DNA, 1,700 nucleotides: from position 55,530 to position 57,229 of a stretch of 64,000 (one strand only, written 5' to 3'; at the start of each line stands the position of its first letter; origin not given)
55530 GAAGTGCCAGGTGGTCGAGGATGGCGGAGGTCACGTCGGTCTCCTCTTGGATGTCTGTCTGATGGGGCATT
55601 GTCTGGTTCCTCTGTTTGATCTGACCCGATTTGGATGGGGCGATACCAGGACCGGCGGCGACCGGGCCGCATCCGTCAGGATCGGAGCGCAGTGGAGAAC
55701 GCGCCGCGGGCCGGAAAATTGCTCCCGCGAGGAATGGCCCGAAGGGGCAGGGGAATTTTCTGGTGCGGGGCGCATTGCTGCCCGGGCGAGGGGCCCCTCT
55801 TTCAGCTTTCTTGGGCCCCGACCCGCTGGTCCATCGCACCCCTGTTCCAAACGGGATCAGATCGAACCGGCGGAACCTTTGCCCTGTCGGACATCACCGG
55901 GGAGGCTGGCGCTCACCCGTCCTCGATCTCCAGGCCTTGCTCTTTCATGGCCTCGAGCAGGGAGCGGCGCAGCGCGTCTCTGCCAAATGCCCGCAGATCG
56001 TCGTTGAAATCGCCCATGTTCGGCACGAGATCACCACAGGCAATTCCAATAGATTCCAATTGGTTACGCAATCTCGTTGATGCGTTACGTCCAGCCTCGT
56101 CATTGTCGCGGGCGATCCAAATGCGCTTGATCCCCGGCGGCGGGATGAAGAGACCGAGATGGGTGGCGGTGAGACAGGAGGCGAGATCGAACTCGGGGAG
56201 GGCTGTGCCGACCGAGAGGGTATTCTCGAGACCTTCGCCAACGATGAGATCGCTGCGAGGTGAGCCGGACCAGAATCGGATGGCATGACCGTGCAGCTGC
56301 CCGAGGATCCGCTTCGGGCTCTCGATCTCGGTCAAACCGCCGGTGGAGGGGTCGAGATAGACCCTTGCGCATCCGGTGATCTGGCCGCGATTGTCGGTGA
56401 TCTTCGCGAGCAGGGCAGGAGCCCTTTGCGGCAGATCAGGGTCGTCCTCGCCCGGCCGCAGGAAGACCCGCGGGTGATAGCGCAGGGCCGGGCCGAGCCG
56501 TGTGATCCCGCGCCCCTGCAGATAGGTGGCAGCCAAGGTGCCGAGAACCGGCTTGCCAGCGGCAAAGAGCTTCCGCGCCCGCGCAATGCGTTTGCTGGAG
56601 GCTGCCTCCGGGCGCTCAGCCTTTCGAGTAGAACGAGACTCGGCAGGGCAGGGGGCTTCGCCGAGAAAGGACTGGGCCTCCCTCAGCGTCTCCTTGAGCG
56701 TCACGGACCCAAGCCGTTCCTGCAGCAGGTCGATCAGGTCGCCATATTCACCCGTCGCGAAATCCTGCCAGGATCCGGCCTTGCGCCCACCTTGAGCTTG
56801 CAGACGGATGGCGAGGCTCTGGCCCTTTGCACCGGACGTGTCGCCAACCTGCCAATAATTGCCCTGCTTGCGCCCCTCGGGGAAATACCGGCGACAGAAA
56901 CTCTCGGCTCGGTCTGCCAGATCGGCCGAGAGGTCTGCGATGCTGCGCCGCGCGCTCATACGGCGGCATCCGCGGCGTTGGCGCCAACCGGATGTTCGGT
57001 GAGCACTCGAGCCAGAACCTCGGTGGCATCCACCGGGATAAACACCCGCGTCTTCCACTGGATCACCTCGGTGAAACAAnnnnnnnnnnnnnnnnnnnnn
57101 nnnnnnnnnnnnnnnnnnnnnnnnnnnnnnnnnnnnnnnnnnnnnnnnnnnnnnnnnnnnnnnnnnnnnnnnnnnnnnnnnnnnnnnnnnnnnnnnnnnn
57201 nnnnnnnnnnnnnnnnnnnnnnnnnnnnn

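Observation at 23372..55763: Hairpin element with a covarying stem present three times in the leaders of DUF736 (x2) and DUF2493 genes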

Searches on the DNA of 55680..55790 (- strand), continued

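Call 60: search_with_rna_model(model_id=R1, sources=[L001, L002, L003, L004, L005, L006, L007, L008, L009, L010, L011, L012, L013, L014, L015, L016, L017, L018, L019, L020, L021, L022, L023, L024, L025, L026, L027, L028, L029, L030, L031, L032, L033, L034, L035, L036, L037, L038, L039, L040, L041, L042, L043, L044, L045, L046, L047, L048, L049, L050, L051, L052, L053, L054, L055, L056, L057, L058, L059, L060, L061, L062, L063, L064, L065, L066, L067, L068, L069, L070, L071, L072, L073, L074, L075, L076, L077, L078, L079, L080, L081, L082, L083, L084, L085, L086, L087, L088, L089, L090, L091, L092, L093, L094, L095, L096, L097, L098, L099, L100], max_evalue=0.01)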
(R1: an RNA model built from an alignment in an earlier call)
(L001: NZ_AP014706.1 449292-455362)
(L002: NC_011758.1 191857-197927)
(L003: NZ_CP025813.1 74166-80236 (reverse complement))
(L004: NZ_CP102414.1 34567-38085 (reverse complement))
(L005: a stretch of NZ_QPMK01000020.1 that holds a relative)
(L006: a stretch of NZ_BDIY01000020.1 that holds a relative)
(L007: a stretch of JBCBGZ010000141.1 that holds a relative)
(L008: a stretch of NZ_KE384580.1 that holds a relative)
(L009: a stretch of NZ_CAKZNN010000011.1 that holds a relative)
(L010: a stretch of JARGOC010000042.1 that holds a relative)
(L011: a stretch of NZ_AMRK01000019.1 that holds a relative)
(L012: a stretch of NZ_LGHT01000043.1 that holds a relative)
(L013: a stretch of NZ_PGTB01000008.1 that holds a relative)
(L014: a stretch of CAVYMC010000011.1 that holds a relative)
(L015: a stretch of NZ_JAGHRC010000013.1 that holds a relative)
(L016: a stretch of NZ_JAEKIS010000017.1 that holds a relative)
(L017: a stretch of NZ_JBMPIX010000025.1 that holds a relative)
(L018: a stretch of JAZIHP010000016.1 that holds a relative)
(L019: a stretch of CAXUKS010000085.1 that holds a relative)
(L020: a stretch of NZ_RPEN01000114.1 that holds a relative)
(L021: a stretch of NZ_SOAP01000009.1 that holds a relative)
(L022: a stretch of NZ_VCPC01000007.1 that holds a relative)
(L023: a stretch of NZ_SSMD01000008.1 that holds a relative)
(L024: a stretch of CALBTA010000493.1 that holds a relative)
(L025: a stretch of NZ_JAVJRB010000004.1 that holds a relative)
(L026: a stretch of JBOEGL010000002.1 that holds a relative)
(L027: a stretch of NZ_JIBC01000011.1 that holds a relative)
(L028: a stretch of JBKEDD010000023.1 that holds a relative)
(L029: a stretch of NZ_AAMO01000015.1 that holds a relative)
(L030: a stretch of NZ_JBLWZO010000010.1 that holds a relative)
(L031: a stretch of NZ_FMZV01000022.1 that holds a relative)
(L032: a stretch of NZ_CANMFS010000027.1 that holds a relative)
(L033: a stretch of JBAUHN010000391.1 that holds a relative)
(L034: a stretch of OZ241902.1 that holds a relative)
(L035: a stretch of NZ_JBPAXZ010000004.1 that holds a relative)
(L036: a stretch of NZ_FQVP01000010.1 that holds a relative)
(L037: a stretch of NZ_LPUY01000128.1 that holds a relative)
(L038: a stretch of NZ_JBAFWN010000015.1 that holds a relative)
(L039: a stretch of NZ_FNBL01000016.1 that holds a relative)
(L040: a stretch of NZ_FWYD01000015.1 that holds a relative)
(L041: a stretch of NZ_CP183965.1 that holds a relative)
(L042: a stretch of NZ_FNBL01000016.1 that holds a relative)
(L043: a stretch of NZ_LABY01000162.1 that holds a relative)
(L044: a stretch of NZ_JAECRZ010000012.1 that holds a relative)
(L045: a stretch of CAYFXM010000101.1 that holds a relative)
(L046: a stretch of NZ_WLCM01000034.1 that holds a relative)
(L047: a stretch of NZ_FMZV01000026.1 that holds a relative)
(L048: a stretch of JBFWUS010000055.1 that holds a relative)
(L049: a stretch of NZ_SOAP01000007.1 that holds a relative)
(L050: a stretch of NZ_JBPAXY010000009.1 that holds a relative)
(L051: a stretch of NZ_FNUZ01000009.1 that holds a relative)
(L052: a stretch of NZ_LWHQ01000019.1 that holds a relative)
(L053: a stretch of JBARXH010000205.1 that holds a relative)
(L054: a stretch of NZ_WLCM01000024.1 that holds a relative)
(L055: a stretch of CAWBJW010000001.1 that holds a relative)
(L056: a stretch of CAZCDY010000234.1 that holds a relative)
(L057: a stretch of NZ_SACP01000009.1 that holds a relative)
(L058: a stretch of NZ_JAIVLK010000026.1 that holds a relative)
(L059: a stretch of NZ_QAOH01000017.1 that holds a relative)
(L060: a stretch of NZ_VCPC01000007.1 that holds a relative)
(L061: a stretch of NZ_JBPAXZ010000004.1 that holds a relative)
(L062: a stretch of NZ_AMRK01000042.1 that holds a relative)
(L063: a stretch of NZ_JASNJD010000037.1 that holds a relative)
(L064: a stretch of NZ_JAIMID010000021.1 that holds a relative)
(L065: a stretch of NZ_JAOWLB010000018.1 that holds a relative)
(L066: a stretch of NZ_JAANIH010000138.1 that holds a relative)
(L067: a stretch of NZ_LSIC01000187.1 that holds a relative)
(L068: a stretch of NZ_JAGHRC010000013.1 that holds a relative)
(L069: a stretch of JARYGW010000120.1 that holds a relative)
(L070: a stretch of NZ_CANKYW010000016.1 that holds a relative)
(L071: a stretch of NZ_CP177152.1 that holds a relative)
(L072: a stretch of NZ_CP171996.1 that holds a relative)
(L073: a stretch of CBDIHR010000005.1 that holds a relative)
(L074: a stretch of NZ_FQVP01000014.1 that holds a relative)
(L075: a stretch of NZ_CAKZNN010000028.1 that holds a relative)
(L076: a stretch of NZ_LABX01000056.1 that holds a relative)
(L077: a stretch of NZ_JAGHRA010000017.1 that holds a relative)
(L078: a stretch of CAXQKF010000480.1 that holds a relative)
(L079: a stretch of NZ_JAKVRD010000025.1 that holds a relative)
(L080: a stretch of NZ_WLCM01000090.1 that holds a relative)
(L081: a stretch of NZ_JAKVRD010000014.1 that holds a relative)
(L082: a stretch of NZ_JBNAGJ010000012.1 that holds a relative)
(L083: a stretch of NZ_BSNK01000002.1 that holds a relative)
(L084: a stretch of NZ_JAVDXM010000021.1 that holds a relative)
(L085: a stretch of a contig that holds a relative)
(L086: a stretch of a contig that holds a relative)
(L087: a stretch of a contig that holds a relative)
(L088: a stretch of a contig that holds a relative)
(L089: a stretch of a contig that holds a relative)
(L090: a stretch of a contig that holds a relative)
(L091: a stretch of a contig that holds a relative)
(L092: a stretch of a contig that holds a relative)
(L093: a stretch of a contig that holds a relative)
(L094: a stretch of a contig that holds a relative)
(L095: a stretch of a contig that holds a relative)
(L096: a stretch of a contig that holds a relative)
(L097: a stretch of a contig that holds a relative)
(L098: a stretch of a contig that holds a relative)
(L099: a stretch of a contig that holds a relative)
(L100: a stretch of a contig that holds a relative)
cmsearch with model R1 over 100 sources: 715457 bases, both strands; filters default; matches with E-value up to 0.01: 121.
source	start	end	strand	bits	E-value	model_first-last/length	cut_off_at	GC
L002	2976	3062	-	95.7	4.6e-22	1-87/87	no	0.71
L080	1642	1728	+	91.2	7.5e-21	1-87/87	no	0.61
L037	7250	7336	+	90.5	1.1e-20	1-87/87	no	0.62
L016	7494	7580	+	89.9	1.7e-20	1-87/87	no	0.63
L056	2210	2296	+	89.9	1.7e-20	1-87/87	no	0.63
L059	4005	4091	-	89.9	1.7e-20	1-87/87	no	0.63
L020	4767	4853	-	89.8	1.8e-20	1-87/87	no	0.62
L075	7579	7665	-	89.5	2.1e-20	1-87/87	no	0.62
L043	390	476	+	89.4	2.2e-20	1-87/87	no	0.69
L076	666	752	-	89.4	2.2e-20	1-87/87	no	0.69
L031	7553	7639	-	89.4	2.3e-20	1-87/87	no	0.62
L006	989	1075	+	89.3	2.4e-20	1-87/87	no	0.63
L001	2976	3062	-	89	2.8e-20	1-87/87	no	0.71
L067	770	856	-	88.8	3.2e-20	1-87/87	no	0.69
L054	6483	6569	-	88.8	3.3e-20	1-87/87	no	0.61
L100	4681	4767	-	88.8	3.3e-20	1-87/87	no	0.62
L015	3801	3887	-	88.7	3.4e-20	1-87/87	no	0.62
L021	3999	4085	-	88.7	3.4e-20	1-87/87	no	0.62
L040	1049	1135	+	88.7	3.4e-20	1-87/87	no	0.62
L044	4870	4956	+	88.7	3.4e-20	1-87/87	no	0.62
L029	2013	2099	-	88.6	3.8e-20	1-87/87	no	0.62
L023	108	194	-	88.4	4.2e-20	1-87/87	no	0.62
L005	5526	5612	+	88.3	4.3e-20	1-87/87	no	0.62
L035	848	934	-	88.3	4.4e-20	1-87/87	no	0.63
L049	1470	1556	-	88.3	4.4e-20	1-87/87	no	0.63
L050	7577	7663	+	88.3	4.4e-20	1-87/87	no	0.63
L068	7412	7498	-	88.3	4.4e-20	1-87/87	no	0.63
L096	6967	7053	-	88.3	4.4e-20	1-87/87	no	0.63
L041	5964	6050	-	88.3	4.6e-20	1-87/87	no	0.61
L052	954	1040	+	87.8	6e-20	1-87/87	no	0.64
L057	332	418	+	87.8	6e-20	1-87/87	no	0.64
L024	1093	1179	+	87.8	6.2e-20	1-87/87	no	0.66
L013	2757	2843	-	87.3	8.1e-20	1-87/87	no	0.64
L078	378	464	+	87.3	8.2e-20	1-87/87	no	0.64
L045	1334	1420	+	87.3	8.4e-20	1-87/87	no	0.64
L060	362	448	-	87.3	8.4e-20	1-87/87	no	0.64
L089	3837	3923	+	87.3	8.4e-20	1-87/87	no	0.64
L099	1255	1341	-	87.2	8.6e-20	1-87/87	no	0.64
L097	1716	1802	-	87.2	8.8e-20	1-87/87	no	0.62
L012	2650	2736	+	87.2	8.8e-20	1-87/87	no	0.64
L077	1708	1794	-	87.1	9.1e-20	1-87/87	no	0.64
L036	5296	5382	-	87.1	9.1e-20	1-87/87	no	0.63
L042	7860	7946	+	86.8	1.1e-19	1-87/87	no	0.61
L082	123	209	+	86.7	1.2e-19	1-87/87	no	0.62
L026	4370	4456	+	86.7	1.2e-19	1-87/87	no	0.64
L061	978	1064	-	86.4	1.4e-19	1-87/87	no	0.61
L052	1705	1791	+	86.2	1.6e-19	1-87/87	no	0.68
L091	1545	1631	-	86.1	1.8e-19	1-87/87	no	0.68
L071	711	797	-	86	1.8e-19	1-87/87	no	0.62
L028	1403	1489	-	85.7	2.2e-19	1-87/87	no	0.63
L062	97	183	-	85.5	2.5e-19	1-87/87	no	0.64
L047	4007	4093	-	85.4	2.7e-19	1-87/87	no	0.64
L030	6478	6564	+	85.3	2.9e-19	1-87/87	no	0.6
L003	2976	3062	-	84.9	3.6e-19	1-87/87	no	0.63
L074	1796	1882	-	84.9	3.6e-19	1-87/87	no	0.63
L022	5714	5800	-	84.6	4.5e-19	1-87/87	no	0.59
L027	626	712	+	84.4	4.9e-19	1-87/87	no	0.61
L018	2200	2286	-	84.2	5.7e-19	1-87/87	no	0.69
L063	2274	2360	+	83.7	7.8e-19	1-87/87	no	0.61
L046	1511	1597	-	83.4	9.1e-19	1-87/87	no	0.64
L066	2387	2473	-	83.4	9.2e-19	1-87/87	no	0.67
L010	717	803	-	82.6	1.5e-18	1-87/87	no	0.62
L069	4995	5081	+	82.4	1.7e-18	1-87/87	no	0.69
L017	1257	1343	-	82.2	1.9e-18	1-87/87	no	0.63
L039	5565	5651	+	82.2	2e-18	1-87/87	no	0.59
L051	139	225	+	82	2.2e-18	1-87/87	no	0.64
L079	3582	3668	+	82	2.2e-18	1-87/87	no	0.64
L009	3051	3137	-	81.7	2.6e-18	1-87/87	no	0.64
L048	5302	5388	-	81.6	2.8e-18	1-87/87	no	0.61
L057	1083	1169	+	80.9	4.4e-18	1-87/87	no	0.69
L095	5032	5118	+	80.6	5.2e-18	1-87/87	no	0.68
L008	7717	7803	+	80.1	7.2e-18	1-87/87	no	0.68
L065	5753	5839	+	79.9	8e-18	1-87/87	no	0.61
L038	4926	5012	+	79.5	1e-17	1-87/87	no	0.67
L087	1426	1511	+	79.1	1.3e-17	1-87/87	no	0.63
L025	6492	6578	-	78.4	2e-17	1-87/87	no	0.67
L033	1249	1335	-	78.4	2e-17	1-87/87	no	0.6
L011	2820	2906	-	77.6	3.2e-17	1-87/87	no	0.64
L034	6233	6320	+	77.4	3.7e-17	1-87/87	no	0.62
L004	424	510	-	77.2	4.1e-17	1-87/87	no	0.59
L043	1141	1227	+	77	4.9e-17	1-87/87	no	0.7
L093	951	1037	+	76.1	8.5e-17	1-87/87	no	0.69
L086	6183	6271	-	75.2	1.4e-16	1-87/87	no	0.67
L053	40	126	+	74.1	2.9e-16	1-87/87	no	0.67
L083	2367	2453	+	74.1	2.9e-16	1-87/87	no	0.67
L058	634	720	-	73.6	3.8e-16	1-87/87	no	0.67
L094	3715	3802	+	72.9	6.2e-16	1-87/87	no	0.62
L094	1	75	+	72.5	7.6e-16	13-87/87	5'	0.57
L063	4253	4340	+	72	1.1e-15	1-87/87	no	0.66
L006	3192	3279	+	71.8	1.2e-15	1-87/87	no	0.65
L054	4505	4592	-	70.6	2.5e-15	1-87/87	no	0.61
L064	3830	3929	-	69.8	4e-15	1-87/87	no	0.58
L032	5709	5795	-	69.7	4.2e-15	1-87/87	no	0.55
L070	6936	7022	-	69.7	4.2e-15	1-87/87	no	0.55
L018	3991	4079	-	69.3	5.6e-15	1-87/87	no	0.69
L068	4335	4422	-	68.4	9.8e-15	1-87/87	no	0.62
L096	3890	3977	-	68.4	9.8e-15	1-87/87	no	0.62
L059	1802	1889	-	68.2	1.1e-14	1-87/87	no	0.61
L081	3661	3748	+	67.8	1.4e-14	1-87/87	no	0.62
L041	3990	4077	-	67.4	1.8e-14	1-87/87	no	0.59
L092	2377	2467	-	66.8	2.6e-14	1-87/87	no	0.63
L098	6430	6517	-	66.7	2.8e-14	1-87/87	no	0.65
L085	7763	7849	+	65.8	4.9e-14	1-87/87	no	0.67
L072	2328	2414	-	65.7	5.1e-14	1-87/87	no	0.67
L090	5809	5896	-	65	8.2e-14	1-87/87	no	0.62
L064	1850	1939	-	63.9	1.6e-13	1-87/87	no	0.66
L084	6441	6527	+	62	5.1e-13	1-87/87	no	0.67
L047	1360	1447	-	61.7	6.2e-13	1-87/87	no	0.66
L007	3192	3278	+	61.5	6.8e-13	1-87/87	no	0.63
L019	2629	2715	-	61.1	9.1e-13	1-87/87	no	0.7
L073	7472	7558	+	61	9.5e-13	1-87/87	no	0.63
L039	7734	7821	+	61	9.6e-13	1-87/87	no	0.62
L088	7361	7445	+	59.2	2.9e-12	1-87/87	no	0.58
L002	710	800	-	43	6.3e-08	1-87/87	no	0.71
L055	1050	1125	-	38.8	8.7e-07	1-87/87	no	0.63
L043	3172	3263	+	37.7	1.7e-06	1-87/87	no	0.66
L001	587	679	-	37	2.6e-06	1-87/87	no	0.67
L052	3650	3742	+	36.2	4.2e-06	1-87/87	no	0.68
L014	7538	7605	+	35.8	5.5e-06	1-87/87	no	0.54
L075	4042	4079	-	35.3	7.4e-06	26-63/87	no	0.61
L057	3126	3219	+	28.8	0.00042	1-87/87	no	0.68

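Call 61: search_with_rna_model(model_id=R1, sources=[L002, L001, L043, L052, L057, L075, L101, L102, L103, L104, L105, L106, L107, L108, L109, L110, L111, L112, L113, L114, L115, L116, L117, L118, L119, L120, L121, L122, L123], max_evalue=0.01, make_alignment=true)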
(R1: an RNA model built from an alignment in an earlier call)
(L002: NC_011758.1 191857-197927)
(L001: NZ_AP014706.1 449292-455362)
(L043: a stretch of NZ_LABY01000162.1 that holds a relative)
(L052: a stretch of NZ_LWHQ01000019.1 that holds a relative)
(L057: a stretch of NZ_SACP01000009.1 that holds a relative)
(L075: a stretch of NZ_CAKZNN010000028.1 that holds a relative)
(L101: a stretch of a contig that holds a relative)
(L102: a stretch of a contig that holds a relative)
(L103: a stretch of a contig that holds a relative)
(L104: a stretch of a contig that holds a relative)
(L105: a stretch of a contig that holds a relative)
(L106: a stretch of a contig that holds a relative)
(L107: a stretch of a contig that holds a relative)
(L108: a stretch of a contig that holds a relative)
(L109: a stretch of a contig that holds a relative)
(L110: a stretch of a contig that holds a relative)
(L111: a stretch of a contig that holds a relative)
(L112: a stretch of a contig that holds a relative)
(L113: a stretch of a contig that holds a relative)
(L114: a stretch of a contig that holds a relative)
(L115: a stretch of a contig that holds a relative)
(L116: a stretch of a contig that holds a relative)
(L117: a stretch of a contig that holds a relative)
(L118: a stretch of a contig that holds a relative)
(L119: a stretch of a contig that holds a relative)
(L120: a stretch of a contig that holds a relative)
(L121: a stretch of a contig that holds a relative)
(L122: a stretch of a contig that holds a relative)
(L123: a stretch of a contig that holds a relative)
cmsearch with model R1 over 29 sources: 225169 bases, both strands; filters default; matches with E-value up to 0.01: 44.
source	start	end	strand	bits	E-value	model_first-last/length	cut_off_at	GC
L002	2976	3062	-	95.7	1.5e-22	1-87/87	no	0.71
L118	863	949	+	91.4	2.1e-21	1-87/87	no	0.61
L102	2724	2810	+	91.3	2.2e-21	1-87/87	no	0.62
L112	958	1044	+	89.8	5.4e-21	1-87/87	no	0.62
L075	7579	7665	-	89.5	6.5e-21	1-87/87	no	0.62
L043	390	476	+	89.4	7e-21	1-87/87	no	0.69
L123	5780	5866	-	89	8.9e-21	1-87/87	no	0.64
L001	2976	3062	-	89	9e-21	1-87/87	no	0.71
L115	7890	7976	+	88.8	1e-20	1-87/87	no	0.69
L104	954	1040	-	88.7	1.1e-20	1-87/87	no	0.63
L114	6678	6764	+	88.4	1.3e-20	1-87/87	no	0.62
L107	3182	3268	-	88.3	1.4e-20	1-87/87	no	0.63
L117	2910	2996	+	88.3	1.4e-20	1-87/87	no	0.63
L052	954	1040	+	87.8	1.9e-20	1-87/87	no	0.64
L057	332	418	+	87.8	1.9e-20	1-87/87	no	0.64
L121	4036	4122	-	87.8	1.9e-20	1-87/87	no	0.61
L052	1705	1791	+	86.2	5e-20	1-87/87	no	0.68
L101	1101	1187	+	85.3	9e-20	1-87/87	no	0.63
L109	7388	7474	+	84.9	1.2e-19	1-87/87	no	0.61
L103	7062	7148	-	84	1.9e-19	1-87/87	no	0.69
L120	3162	3248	-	83.4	2.9e-19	1-87/87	no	0.67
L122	1505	1591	+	82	6.8e-19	1-87/87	no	0.64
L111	4662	4748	-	81.7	8.1e-19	1-87/87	no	0.64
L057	1083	1169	+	80.9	1.4e-18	1-87/87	no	0.69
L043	1141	1227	+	77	1.5e-17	1-87/87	no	0.7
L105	633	719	+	76.7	1.8e-17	1-87/87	no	0.62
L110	7198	7284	+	76.5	2.1e-17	1-87/87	no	0.67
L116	3400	3499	-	73.3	1.5e-16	1-87/87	no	0.61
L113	1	75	+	72.5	2.4e-16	13-87/87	5'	0.57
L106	2136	2222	+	71.4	4.9e-16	1-87/87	no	0.64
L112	3168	3255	+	69.5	1.5e-15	1-87/87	no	0.6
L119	7201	7288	-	69.2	1.8e-15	1-87/87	no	0.62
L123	3573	3659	-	68.4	3e-15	1-87/87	no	0.64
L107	105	192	-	68.4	3.1e-15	1-87/87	no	0.62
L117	5986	6073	+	68.4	3.1e-15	1-87/87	no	0.62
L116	1195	1282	-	65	2.6e-14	1-87/87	no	0.62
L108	7190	7277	-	61.4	2.3e-13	1-87/87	no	0.59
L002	710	800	-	43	2e-08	1-87/87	no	0.71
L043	3172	3263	+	37.7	5.4e-07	1-87/87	no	0.66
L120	5807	5890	-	37.1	7.7e-07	1-87/87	no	0.63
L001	587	679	-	37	8.3e-07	1-87/87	no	0.67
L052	3650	3742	+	36.2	1.3e-06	1-87/87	no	0.68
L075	4042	4079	-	35.3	2.3e-06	26-63/87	no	0.61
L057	3126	3219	+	28.8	0.00013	1-87/87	no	0.68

Alignment A4: 44 matches aligned to the model, 112 columns, each read 5' to 3' on its own strand. Consensus structure (alignment columns), stored with it:
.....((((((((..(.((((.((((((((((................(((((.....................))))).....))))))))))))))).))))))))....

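Call 75: search_with_rna_model(model_id=R1, source=L124, filters=off, max_evalue=1)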
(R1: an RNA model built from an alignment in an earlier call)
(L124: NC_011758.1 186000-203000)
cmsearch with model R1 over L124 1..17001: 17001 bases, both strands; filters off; matches with E-value up to 1: 13.
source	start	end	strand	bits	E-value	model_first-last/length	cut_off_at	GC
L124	8833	8919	-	95.7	1.1e-23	1-87/87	no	0.71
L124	6567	6657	-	43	1.5e-09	1-87/87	no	0.71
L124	6664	6723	-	24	0.00019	1-87/87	no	0.77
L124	6663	6722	+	22.3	0.00056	1-87/87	no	0.75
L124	8832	8918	+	19.1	0.0041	1-87/87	no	0.71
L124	6566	6656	+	14.8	0.056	1-87/87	no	0.71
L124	13541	13600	+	14.2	0.084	1-87/87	no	0.7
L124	14319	14373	+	13.7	0.11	1-87/87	no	0.71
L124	8478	8544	+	12.2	0.29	1-87/87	no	0.64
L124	11950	12010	+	11.7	0.38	1-87/87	no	0.66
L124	16410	16469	+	11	0.58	1-87/87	no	0.72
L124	6295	6370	-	10.9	0.64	1-87/87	no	0.68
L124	2590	2666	+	10.4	0.86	1-87/87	no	0.7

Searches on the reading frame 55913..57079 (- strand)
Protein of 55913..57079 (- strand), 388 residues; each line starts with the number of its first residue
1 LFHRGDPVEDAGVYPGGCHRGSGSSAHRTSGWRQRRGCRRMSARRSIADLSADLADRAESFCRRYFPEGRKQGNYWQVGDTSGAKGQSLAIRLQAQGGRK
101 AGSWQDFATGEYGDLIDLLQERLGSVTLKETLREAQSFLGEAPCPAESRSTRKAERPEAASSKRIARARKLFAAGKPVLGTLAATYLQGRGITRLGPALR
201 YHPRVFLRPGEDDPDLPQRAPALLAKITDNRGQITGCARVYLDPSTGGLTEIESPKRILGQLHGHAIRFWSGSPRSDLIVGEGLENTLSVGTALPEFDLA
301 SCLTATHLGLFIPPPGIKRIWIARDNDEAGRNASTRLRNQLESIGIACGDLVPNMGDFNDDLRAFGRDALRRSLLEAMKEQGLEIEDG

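Call 19: search_protein_families(library=pfam, proteins=[window:55913-57079:-])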
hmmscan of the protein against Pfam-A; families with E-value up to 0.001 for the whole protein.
window:55913-57079:- (388 aa): 3 families
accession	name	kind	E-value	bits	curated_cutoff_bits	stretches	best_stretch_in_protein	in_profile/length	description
PF23639.1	DUF7146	-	1.9e-30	105.7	27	1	163-269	2-105/105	Domain of unknown function (DUF7146)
PF13362.12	Toprim_3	-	4.5e-15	56.3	27.2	1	278-368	2-95/95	Toprim domain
PF13155.12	Toprim_2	-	5.5e-05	23.9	22.1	1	318-362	43-88/88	Toprim-like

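Call 64: search_protein_families(library=ncbifam, max_evalue=0.001, proteins=[window:55913-57079:-])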
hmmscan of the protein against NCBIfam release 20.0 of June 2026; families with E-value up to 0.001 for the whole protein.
window:55913-57079:- (388 aa): 2 families
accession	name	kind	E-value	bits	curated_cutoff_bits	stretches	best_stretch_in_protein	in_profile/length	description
TIGR02760.1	TraI_TIGR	equivalog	4e-28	97.5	929.85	1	83-380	1589-1879/1960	conjugative transfer relaxase/helicase TraI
NF005477.0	PRK07078.1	subfamily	3.1e-15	55.4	1014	1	48-176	20-146/759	hypothetical protein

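Call 81: search_solved_structures(query=window:55913-57079:-, max_evalue=1)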
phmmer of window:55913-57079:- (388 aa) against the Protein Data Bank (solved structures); distinct sequences matched with E-value up to 1: 0.
